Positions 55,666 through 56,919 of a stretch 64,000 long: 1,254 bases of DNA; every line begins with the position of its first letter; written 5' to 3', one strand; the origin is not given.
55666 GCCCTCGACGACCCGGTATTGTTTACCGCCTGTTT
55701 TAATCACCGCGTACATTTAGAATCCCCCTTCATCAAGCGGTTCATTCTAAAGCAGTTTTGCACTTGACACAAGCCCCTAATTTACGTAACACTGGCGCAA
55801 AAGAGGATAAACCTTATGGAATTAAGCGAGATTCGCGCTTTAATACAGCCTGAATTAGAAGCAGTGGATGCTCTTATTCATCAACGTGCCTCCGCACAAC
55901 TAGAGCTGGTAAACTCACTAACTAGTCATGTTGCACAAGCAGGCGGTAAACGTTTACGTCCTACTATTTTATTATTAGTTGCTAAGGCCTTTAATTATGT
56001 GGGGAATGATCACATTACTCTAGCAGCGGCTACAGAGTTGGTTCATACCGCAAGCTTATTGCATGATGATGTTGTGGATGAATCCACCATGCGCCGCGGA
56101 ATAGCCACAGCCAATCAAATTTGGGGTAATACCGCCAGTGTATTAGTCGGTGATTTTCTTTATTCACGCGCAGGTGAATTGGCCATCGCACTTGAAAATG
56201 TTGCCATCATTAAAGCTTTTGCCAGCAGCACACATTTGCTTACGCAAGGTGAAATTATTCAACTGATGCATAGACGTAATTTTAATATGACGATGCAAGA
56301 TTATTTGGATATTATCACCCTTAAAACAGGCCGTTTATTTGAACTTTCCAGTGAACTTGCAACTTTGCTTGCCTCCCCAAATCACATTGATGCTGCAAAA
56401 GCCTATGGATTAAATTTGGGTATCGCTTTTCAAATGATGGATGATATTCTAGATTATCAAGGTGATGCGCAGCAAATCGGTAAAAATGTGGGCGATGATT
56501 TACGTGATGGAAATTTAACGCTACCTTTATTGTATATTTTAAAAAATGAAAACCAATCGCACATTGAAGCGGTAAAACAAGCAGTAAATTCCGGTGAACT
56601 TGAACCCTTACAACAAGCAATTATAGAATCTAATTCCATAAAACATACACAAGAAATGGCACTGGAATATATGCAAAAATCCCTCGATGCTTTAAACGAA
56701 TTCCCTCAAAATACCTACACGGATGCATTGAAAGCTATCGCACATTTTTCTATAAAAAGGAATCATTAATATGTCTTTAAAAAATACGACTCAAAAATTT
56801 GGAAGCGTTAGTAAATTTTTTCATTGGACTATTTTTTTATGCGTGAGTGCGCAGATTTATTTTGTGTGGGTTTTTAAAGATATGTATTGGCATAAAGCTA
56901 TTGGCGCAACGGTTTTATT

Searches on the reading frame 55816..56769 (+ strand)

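Call 36: search_protein_families(library=pfam, proteins=[window:55816-56769:+], max_evalue=0.001)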
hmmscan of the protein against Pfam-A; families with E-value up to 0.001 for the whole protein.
window:55816-56769:+ (317 aa): 1 family
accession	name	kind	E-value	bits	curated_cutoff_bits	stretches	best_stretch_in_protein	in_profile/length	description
PF00348.22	polyprenyl_synt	-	4.6e-71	239.4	27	1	31-259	3-236/251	Polyprenyl synthetase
